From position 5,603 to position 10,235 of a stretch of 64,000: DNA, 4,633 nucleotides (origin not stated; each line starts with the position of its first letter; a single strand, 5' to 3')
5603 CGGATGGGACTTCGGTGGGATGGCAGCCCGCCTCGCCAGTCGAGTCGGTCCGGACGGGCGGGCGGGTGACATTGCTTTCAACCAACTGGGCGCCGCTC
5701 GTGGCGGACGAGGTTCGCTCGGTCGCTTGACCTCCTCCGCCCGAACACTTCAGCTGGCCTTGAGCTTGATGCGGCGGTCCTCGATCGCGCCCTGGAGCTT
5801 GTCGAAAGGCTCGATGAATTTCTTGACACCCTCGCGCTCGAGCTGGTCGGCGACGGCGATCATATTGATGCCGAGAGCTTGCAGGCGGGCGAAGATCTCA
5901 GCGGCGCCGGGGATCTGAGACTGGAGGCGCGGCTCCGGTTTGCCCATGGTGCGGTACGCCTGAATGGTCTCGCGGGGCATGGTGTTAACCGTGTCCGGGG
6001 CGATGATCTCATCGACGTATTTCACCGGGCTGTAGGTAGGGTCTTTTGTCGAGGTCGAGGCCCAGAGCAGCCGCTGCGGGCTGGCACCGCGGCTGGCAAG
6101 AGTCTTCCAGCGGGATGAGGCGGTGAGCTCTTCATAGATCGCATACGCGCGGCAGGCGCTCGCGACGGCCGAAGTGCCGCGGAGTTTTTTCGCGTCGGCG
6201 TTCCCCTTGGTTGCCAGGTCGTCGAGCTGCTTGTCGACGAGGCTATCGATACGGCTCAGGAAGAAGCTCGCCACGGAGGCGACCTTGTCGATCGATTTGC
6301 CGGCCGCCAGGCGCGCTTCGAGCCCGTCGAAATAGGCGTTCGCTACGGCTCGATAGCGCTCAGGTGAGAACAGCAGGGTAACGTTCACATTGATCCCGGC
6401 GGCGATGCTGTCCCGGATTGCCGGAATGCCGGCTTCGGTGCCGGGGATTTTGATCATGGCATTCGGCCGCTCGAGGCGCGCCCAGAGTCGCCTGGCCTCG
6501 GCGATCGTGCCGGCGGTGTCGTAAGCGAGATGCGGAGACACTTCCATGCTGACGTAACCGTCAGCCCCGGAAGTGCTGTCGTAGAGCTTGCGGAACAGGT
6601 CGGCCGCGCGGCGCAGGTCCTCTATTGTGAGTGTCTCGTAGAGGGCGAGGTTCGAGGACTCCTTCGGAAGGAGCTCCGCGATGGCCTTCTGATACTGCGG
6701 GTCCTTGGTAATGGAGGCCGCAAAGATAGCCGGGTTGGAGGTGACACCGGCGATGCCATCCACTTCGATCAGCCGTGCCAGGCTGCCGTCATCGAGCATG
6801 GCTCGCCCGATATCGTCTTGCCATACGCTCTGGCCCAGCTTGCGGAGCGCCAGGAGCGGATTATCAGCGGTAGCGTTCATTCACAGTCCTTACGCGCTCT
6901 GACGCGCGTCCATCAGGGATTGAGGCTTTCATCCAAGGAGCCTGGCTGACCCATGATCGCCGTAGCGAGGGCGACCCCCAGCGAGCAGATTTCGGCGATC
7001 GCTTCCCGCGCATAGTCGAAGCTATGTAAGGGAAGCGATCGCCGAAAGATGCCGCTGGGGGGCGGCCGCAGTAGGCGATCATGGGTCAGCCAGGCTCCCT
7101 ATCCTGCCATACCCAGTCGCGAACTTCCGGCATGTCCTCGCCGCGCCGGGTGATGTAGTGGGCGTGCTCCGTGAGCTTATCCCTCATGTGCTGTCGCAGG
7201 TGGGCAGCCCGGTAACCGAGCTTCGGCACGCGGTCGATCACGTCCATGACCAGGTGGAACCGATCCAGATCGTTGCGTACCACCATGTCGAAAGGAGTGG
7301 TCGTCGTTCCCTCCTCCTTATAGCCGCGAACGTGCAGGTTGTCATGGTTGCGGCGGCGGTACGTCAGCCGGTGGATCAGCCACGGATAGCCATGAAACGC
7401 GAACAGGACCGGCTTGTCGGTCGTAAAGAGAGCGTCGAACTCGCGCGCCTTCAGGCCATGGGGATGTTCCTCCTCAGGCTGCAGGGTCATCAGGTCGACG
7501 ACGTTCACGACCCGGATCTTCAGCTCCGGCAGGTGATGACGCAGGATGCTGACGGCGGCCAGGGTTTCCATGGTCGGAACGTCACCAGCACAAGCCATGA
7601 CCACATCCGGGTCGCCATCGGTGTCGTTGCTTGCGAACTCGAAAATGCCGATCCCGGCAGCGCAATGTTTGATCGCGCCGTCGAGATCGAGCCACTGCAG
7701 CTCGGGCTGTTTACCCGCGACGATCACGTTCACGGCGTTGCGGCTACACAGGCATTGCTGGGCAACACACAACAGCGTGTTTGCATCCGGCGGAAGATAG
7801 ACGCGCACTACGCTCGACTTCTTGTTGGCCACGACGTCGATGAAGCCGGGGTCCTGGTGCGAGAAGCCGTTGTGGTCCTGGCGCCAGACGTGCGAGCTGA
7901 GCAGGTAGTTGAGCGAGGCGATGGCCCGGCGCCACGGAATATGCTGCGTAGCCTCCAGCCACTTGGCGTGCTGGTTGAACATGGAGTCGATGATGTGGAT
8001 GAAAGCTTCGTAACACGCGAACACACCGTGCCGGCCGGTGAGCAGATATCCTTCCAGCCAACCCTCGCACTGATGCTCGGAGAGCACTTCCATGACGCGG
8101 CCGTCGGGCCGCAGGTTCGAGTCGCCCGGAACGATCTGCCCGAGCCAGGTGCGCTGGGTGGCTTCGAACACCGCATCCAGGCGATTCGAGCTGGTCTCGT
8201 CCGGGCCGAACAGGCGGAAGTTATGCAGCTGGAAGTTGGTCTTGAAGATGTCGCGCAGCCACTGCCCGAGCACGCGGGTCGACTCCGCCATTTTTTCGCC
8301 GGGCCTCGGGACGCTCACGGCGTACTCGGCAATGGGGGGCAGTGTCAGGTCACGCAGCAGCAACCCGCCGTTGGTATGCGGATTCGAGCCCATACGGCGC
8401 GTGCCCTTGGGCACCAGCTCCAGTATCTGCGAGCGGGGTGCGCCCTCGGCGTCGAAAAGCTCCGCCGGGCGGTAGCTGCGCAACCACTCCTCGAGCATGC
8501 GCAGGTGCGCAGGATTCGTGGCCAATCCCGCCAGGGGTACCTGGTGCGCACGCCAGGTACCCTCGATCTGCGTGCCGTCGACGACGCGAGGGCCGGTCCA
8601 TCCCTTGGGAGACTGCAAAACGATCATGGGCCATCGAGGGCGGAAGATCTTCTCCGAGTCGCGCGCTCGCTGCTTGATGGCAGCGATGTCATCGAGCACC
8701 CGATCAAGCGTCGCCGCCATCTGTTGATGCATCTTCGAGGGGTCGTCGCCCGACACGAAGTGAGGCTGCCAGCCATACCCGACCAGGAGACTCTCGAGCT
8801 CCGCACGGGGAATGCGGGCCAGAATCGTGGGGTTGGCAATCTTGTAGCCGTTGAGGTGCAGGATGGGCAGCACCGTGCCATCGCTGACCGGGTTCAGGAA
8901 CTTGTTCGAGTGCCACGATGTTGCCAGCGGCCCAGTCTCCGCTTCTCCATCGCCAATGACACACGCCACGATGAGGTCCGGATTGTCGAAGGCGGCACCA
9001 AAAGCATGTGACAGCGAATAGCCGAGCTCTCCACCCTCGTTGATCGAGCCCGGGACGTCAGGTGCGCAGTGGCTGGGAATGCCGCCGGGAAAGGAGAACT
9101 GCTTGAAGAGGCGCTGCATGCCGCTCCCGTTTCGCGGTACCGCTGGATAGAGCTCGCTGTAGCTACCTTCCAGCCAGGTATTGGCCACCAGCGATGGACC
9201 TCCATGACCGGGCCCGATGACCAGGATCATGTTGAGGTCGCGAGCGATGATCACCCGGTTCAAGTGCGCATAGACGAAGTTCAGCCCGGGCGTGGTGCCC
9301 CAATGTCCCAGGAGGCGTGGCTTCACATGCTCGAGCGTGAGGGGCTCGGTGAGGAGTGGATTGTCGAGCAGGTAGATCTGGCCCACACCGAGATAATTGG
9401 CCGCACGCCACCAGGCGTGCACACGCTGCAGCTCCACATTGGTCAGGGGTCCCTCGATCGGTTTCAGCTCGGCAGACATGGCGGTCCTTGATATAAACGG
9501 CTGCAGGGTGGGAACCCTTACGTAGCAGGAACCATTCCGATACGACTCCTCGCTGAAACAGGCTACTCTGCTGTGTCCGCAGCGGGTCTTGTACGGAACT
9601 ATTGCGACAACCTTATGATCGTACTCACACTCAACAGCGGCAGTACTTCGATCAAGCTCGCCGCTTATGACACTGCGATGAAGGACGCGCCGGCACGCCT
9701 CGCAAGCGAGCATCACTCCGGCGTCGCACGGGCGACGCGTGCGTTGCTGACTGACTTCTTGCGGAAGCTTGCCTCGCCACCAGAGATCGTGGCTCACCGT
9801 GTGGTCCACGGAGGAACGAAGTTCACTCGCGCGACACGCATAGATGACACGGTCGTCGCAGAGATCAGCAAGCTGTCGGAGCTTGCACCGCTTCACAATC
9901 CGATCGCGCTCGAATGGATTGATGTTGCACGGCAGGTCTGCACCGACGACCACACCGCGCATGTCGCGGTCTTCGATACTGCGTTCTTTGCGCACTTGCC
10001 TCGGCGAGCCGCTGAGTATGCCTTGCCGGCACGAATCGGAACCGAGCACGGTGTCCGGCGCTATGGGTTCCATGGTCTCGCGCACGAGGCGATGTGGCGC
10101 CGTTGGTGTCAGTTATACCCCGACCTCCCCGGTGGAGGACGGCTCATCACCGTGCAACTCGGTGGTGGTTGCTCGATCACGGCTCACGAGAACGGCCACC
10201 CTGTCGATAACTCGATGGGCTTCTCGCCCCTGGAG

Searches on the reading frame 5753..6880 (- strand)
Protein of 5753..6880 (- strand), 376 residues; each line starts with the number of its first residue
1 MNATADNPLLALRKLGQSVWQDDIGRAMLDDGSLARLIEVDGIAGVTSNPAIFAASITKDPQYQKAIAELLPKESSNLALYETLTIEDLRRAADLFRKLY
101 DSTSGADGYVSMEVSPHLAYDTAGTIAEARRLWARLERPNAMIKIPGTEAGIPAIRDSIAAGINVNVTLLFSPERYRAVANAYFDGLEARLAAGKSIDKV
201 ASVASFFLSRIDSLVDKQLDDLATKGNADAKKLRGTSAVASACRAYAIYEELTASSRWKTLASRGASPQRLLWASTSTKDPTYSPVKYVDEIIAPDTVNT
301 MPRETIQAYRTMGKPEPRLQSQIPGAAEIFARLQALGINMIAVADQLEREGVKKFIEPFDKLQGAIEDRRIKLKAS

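Call 22: search_protein_families(library=pfam, proteins=[window:5753-6880:-], max_evalue=0.00001)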
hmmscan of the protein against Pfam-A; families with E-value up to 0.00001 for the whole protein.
window:5753-6880:- (376 aa): 1 family
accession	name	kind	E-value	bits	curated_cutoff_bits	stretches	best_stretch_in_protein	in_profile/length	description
PF00923.25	TAL_FSA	-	1.9e-80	270.7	27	1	19-365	1-284/285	Transaldolase/Fructose-6-phosphate aldolase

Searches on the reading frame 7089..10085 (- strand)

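Call 22: search_protein_families(library=pfam, proteins=[window:7089-10085:-], max_evalue=0.00001)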
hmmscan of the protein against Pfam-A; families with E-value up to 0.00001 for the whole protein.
window:7089-10085:- (999 aa): 3 families
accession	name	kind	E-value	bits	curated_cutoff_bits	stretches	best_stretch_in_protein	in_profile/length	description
PF09364.15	XFP_N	-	1.4e-172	574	23.7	1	215-575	3-363/364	XFP N-terminal domain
PF09363.15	XFP_C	-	1.4e-98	328.7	23.4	1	792-993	1-202/202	XFP C-terminal domain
PF03894.20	XFP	-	6.8e-86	286.9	22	1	605-780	2-176/177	D-xylulose 5-phosphate/D-fructose 6-phosphate phosphoketolase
